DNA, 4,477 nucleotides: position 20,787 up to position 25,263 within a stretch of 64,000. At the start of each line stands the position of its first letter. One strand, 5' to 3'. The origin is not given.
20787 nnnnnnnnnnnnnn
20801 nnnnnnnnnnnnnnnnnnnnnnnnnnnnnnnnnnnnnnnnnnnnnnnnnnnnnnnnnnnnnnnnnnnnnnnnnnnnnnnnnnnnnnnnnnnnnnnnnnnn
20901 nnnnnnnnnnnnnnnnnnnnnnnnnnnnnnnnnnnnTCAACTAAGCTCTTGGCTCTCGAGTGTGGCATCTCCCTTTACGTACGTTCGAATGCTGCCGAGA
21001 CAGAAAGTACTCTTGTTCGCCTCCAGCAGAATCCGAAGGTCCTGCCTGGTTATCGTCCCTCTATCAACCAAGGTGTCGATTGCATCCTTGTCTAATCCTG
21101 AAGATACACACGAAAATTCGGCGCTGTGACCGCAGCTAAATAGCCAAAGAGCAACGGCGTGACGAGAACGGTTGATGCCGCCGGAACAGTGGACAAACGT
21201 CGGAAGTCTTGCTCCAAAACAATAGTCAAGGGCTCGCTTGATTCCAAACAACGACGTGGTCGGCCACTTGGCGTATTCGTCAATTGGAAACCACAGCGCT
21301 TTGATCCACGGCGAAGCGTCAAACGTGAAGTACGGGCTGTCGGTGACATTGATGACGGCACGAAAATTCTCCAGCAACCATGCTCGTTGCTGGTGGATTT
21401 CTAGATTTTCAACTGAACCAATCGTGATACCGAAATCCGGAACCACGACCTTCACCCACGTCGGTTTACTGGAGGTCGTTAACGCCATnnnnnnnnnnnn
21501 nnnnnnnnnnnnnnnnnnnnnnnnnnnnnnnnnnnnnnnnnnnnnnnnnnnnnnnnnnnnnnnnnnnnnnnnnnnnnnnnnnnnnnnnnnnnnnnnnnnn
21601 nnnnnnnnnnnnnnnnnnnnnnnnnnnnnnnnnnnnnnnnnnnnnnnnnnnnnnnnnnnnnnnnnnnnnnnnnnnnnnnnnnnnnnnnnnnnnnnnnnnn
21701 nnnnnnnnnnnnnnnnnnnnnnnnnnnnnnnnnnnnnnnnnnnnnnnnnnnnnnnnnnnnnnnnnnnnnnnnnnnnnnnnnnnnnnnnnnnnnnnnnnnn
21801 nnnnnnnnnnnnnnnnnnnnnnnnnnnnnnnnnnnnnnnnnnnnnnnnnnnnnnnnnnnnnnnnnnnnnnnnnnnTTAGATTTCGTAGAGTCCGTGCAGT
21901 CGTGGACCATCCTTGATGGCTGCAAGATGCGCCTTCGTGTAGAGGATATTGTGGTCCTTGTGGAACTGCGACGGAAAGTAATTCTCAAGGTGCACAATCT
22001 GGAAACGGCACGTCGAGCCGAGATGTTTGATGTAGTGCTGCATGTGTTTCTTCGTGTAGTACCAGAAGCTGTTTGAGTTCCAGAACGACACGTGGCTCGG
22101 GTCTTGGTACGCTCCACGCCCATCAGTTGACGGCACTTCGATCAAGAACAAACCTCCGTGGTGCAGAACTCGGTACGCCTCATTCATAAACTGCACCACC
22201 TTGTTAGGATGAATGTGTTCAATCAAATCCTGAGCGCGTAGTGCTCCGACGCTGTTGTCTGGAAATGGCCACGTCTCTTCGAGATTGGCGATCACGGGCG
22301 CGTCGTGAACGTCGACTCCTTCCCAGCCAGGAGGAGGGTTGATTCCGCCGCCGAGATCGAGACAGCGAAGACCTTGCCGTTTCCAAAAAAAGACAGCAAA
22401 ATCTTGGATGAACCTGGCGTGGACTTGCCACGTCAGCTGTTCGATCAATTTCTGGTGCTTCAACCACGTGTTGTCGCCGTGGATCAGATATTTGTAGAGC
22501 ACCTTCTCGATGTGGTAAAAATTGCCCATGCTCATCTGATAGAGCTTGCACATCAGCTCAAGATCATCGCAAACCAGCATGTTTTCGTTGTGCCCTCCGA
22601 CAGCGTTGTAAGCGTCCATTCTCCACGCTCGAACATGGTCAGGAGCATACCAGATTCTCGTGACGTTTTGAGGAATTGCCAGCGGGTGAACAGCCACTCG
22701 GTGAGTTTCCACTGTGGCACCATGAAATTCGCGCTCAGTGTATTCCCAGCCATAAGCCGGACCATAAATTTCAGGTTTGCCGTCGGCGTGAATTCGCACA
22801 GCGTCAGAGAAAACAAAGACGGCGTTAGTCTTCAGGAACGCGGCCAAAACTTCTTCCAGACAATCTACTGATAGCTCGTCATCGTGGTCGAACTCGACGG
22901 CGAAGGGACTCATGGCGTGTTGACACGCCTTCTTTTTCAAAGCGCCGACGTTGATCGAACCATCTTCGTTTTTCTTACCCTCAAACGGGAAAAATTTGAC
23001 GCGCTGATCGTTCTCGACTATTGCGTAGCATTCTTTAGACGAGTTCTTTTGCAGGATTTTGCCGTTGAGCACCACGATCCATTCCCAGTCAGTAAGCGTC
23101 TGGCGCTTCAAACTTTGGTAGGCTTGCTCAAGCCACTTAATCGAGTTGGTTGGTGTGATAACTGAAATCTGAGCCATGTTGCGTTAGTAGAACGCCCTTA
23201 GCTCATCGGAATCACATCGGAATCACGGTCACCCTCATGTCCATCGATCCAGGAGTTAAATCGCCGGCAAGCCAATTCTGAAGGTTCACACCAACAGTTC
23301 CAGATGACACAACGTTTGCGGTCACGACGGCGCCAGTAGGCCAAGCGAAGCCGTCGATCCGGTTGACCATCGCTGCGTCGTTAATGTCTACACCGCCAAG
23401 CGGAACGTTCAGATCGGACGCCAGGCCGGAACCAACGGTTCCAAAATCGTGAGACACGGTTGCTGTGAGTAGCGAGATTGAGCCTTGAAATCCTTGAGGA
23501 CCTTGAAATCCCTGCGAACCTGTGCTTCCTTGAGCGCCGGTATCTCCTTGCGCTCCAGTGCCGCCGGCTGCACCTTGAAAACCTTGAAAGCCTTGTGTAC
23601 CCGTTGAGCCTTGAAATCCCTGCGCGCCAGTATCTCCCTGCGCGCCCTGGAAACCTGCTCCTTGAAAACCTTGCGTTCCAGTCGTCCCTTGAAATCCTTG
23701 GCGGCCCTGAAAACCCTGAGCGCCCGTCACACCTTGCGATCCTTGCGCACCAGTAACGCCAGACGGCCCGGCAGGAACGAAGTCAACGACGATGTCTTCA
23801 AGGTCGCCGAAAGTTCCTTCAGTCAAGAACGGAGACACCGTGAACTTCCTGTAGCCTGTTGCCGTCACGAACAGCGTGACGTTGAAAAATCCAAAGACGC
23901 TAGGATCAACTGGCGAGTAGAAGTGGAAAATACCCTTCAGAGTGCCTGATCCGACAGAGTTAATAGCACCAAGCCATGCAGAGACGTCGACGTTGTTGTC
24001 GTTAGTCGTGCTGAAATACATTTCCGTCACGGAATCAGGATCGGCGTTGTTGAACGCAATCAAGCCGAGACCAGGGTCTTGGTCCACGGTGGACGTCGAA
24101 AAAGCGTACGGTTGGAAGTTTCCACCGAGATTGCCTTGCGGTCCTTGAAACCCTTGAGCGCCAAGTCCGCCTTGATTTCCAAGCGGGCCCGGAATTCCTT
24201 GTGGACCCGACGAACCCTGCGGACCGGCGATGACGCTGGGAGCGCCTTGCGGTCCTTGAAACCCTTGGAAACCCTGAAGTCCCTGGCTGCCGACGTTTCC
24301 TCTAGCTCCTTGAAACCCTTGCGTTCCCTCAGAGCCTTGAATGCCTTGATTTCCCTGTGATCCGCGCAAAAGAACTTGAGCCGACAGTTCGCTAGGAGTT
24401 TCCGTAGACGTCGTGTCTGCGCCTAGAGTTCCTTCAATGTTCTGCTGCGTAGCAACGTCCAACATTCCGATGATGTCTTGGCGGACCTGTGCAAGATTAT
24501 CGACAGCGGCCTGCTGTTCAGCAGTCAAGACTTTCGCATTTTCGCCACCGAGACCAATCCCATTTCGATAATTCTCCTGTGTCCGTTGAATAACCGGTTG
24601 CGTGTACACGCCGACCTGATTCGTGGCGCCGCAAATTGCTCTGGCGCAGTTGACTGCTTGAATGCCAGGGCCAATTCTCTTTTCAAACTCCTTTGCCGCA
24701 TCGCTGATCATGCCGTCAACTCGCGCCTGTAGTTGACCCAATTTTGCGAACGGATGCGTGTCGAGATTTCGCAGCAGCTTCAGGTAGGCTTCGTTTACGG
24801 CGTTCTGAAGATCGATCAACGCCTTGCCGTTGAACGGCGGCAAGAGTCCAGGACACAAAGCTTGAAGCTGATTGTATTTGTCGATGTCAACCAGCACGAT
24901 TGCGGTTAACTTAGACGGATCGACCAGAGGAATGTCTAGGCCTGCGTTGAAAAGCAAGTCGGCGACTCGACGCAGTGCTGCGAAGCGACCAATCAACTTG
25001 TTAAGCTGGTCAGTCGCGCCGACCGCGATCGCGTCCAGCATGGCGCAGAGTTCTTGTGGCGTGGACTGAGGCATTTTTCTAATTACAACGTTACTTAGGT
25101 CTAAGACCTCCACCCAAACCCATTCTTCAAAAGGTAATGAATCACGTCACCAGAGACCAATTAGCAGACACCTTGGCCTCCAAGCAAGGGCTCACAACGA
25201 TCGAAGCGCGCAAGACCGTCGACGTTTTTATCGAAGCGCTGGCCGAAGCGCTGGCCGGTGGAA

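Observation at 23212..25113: Pro-free collagen-like (GxQ) fibres sharing a repeated approx 110-aa insert domain, plus a P4H-like dioxygenase elsewhere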

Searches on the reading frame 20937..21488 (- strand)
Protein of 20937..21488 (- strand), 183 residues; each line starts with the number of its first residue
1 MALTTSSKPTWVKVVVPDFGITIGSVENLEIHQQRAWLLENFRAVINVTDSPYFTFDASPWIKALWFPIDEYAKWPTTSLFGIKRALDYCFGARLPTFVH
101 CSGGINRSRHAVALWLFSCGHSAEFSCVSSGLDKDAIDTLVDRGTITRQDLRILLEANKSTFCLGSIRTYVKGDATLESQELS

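Call 68: search_protein_families(library=pfam, proteins=[window:20937-21488:-], max_evalue=0.01)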
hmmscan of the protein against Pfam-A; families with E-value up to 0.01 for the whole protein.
window:20937-21488:- (183 aa): 3 families
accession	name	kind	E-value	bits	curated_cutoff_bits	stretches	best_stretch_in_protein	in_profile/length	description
PF00782.25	DSPc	-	5.4e-05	23.5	33.5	1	41-117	18-96/133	Dual specificity phosphatase, catalytic domain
PF22784.1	PTP-SAK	-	0.0075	16.7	27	1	55-126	48-119/153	Swiss Army Knife protein, DSP-PTPase phosphatase domain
PF22785.1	Tc-R-P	-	0.0092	16.9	27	0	40-120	22-105/106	Polymorphic toxin system, DSP-PTPase phosphatase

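Call 69: search_protein_families(library=phrogs, proteins=[window:20937-21488:-], max_evalue=0.01)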
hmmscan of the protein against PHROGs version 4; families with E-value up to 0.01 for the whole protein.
window:20937-21488:- (183 aa): 0 families

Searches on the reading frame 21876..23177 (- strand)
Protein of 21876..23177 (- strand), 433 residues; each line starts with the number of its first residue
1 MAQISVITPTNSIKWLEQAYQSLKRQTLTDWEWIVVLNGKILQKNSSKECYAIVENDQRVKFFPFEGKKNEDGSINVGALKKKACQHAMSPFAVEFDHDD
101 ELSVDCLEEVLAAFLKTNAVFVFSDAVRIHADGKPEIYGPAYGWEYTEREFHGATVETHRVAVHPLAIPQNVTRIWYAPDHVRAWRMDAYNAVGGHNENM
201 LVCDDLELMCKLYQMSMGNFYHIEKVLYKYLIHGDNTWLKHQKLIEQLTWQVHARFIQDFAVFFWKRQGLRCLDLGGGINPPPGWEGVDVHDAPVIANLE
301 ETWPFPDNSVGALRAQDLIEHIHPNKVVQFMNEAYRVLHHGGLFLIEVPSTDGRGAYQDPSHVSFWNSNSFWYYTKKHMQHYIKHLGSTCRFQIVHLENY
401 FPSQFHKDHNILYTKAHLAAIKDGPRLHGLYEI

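Call 7: search_protein_families(library=pfam, proteins=[window:21876-23177:-], max_evalue=0.01)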
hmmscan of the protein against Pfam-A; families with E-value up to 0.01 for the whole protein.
window:21876-23177:- (433 aa): 3 families
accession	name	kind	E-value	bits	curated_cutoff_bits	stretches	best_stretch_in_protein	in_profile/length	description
PF00535.33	Glycos_transf_2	-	6.9e-11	42.8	23.3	1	5-134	1-123/168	Glycosyl transferase family 2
PF08241.18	Methyltransf_11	-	1.1e-06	29.6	21.2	1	295-346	47-95/95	Methyltransferase domain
PF13649.12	Methyltransf_25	-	0.00076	20.6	27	1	297-342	53-97/97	Methyltransferase domain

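Call 8: search_protein_families(library=phrogs, proteins=[window:21876-23177:-], max_evalue=0.01)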
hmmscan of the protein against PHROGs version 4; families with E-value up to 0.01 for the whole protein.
window:21876-23177:- (433 aa): 1 family
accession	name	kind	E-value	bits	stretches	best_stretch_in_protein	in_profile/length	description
phrog_6636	-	other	7.9e-11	42.7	1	259-370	21-133/177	methyltransferase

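Call 40: search_protein_families(library=ncbifam, proteins=[window:21876-23177:-], max_evalue=0.01)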
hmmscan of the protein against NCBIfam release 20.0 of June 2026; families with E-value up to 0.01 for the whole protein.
window:21876-23177:- (433 aa): 3 families
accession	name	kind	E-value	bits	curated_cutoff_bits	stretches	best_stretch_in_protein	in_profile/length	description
NF047683.1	TeichurnBiosyTuaG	equivalog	2e-09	37.5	400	1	3-134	7-131/252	teichuronic acid biosynthesis protein TuaG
NF050050.1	ProtGlycPglI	equivalog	1.5e-05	24.5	500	1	1-113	1-107/306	GalNAc(5)-diNAcBac-PP-undecaprenol beta-1,3-glucosyltransferase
NF041875.1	EPS_EpsD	equivalog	0.0046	16.4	370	0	5-241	2-219/325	exopolysaccharide biosynthesis glycosyltransferase EpsD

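Call 84: search_dna_similar(query=window:21876-23177:-, collection=phages, mode=protein, max_evalue=0.00001, max_rows=25)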
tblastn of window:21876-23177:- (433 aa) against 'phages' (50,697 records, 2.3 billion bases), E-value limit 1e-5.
Records with a match: 7; places in all: 7; records where one place covers at least 80% of the query: 2.
Best place of each record, by identity: <60% 7.
By first word of the organism name: Caudoviricetes 3; Synechococcus 2; uncultured 2.
By host as written in the record: - 5; Synechococcus sp. LC16 2.
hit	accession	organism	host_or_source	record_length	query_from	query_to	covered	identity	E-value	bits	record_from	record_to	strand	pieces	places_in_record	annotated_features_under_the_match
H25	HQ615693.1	Synechococcus phage S-CRM01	Synechococcus sp. LC16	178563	3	423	97%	37.6%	1e-77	268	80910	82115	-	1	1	glycosyl transferase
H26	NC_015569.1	Synechococcus phage S-CRM01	Synechococcus sp. LC16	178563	3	423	97%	37.6%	1e-77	268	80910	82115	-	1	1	methyltransferase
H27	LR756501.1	uncultured phage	metagenomic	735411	5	213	48%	31.9%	7e-22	104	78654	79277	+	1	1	record has no annotation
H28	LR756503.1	uncultured phage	metagenomic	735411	5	213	48%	31.9%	7e-22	104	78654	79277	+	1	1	record has no annotation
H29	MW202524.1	Caudoviricetes sp.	Manatee Spring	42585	273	392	28%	33.6%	8e-9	64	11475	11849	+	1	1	methyltransferase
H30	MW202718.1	Caudoviricetes sp.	Manatee Spring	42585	273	392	28%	33.6%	8e-9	64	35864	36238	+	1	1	methyltransferase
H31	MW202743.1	Caudoviricetes sp.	Manatee Spring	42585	273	392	28%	33.6%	8e-9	64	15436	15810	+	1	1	methyltransferase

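Call 85: get_annotated_region(hit=H26, flank=8000)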
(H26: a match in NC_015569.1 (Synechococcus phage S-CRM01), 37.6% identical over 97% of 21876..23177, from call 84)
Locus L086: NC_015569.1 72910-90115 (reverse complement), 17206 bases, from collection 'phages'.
description: Synechococcus phage S-CRM01, complete genome.
organism: Synechococcus phage S-CRM01 (NCBI taxid 1026955)
taxonomy: Viruses; Duplodnaviria; Heunggongvirae; Uroviricota; Caudoviricetes; Kyanoviridae
host: Synechococcus sp. LC16; source: Copco Reservoir, Klamath River; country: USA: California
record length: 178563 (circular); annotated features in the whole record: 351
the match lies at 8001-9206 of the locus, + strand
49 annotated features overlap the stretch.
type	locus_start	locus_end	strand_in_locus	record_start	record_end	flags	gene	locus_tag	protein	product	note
CDS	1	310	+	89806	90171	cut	-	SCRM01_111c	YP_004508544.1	hypothetical protein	g111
CDS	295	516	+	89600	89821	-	-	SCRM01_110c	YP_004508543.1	hypothetical cyanophage protein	g110; T4-like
regulatory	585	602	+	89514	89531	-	-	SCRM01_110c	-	terminator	Rho independent terminator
CDS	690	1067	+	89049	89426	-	-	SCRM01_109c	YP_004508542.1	lipoprotein precursor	RlpA-like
CDS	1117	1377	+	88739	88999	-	-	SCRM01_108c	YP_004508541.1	hypothetical cyanophage protein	g108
tRNA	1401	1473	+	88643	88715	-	-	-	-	tRNA-Met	-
tRNA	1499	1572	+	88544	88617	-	-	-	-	tRNA-Leu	-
CDS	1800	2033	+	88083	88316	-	-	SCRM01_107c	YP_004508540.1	hypothetical protein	g107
CDS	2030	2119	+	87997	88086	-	-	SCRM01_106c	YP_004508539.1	hypothetical protein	g106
CDS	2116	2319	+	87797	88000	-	-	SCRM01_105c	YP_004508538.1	hypothetical cyanophage protein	g105; T4-like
CDS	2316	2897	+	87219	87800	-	nusG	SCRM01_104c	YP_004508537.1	transcription antiterminator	g104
CDS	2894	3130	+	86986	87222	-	-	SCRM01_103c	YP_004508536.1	hypothetical protein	g103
CDS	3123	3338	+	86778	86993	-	-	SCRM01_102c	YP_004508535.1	hypothetical protein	g102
CDS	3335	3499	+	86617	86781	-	-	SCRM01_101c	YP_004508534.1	hypothetical cyanophage protein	g101; T4-like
CDS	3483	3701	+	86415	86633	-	-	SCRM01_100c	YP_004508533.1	hypothetical protein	g100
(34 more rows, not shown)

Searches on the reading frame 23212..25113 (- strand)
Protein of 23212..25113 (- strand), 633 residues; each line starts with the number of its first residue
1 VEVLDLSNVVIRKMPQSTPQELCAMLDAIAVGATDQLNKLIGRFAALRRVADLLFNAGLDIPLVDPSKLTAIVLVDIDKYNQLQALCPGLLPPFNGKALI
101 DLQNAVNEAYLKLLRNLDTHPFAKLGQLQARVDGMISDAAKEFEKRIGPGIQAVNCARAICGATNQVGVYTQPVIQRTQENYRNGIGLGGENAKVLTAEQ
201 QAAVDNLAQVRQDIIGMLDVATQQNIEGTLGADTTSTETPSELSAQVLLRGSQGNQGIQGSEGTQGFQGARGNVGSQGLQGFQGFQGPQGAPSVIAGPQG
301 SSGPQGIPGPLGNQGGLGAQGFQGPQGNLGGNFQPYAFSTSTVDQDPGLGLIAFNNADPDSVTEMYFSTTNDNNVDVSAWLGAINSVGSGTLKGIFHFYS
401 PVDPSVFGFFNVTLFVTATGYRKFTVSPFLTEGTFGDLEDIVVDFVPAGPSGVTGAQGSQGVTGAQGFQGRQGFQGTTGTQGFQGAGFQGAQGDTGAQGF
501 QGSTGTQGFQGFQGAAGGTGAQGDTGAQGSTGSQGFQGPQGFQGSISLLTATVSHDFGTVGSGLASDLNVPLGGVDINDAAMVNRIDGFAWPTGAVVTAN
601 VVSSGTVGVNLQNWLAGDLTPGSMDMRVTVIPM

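Call 7: search_protein_families(library=pfam, proteins=[window:23212-25113:-], max_evalue=0.01)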
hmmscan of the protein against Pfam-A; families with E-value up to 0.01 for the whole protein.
window:23212-25113:- (633 aa): 1 family
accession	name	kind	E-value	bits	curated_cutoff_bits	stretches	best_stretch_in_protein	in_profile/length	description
PF01391.23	Collagen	-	5.9e-24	84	27.2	4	488-544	2-58/60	Collagen triple helix repeat (20 copies)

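Call 8: search_protein_families(library=phrogs, proteins=[window:23212-25113:-], max_evalue=0.01)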
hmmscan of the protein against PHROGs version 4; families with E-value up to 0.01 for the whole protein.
window:23212-25113:- (633 aa): 41 families (the best 25 are shown)
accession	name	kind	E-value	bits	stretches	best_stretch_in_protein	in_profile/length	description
phrog_5073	-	tail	8.7e-44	151.4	2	447-547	265-363/519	tail fiber protein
phrog_819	-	tail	5.7e-38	131.7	2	447-545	488-593/1024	tail protein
phrog_6320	-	tail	1.5e-36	127.5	2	448-544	103-200/745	tail fiber protein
phrog_366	-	tail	3.6e-21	77.2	3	197-340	262-388/474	tail fiber protein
phrog_8745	-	tail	5.8e-21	74.6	2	447-552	1387-1493/1803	tail fiber protein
phrog_3420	-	unknown function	6.2e-19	68.1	2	449-595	174-376/929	-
phrog_1806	-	tail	1.3e-18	68.3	2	448-544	111-224/276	collagen like minor tail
phrog_18350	-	tail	1.1e-17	65.5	3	226-289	139-198/253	tail fiber protein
phrog_32123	-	unknown function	8.2e-17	61.7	2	250-383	220-363/532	-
phrog_30509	-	tail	1e-16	61.9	3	434-507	33-107/254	collagen like minor tail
phrog_26246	-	tail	5.7e-16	59.6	2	451-544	106-200/329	tail protein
phrog_33406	-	tail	6.8e-16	58.7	2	249-330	183-263/651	tail fiber protein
phrog_38766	-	head and packaging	2.2e-15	57.2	2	454-554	75-182/478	virion structural protein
phrog_38806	-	unknown function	1.3e-13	52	3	251-328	76-152/285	-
phrog_17587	-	tail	5.9e-13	49.1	3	258-330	346-417/641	tail fiber protein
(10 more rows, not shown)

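Call 40: search_protein_families(library=ncbifam, proteins=[window:23212-25113:-], max_evalue=0.01)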
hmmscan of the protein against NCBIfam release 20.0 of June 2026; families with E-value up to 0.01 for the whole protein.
window:23212-25113:- (633 aa): 4 families
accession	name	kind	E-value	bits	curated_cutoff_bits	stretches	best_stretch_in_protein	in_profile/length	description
NF046116.1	adhesin_Lcl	equivalog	5.5e-30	104.3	500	2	445-545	50-151/431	collagen-like adhesin Lcl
NF038330.1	adhesin_SclA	exception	5e-26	92.3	400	2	448-545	152-250/405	LPXTG-anchored collagen-like adhesin Scl1/SclA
NF038329.2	gly_rich_SclB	equivalog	1.3e-23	83.7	325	2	449-544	120-216/442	LPXTG-anchored collagen-like adhesin Scl2/SclB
NF038313.3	HisXaaSer_A4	exception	7.4e-06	26.8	55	1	233-290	34-91/93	His-Xaa-Ser repeat protein HxsA4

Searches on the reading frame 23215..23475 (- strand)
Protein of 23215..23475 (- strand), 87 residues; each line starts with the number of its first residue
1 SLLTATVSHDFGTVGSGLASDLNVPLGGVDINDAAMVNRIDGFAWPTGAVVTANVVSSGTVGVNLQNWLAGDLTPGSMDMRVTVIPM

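Call 10: search_protein_families(library=phrogs, proteins=[window:23215-23475:-], max_evalue=1)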
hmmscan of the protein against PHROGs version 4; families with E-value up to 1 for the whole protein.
seq(87 aa): 1 family
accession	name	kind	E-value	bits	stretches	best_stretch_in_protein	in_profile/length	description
phrog_13707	-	unknown function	0.92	10.6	0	48-76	5-31/89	-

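Call 11: search_protein_families(library=pfam, proteins=[window:23215-23475:-], max_evalue=1)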
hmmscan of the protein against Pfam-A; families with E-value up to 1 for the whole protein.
seq(87 aa): 0 families

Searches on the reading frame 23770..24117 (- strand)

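Call 10: search_protein_families(library=phrogs, proteins=[window:23770-24117:-], max_evalue=1)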
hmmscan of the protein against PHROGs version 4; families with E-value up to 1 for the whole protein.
seq(116 aa): 1 family
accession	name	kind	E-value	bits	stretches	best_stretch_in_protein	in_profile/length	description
phrog_35140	-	unknown function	0.0012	18.6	1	8-53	290-334/500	-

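Call 11: search_protein_families(library=pfam, proteins=[window:23770-24117:-], max_evalue=1)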
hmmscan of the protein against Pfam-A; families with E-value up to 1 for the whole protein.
seq(116 aa): 0 families
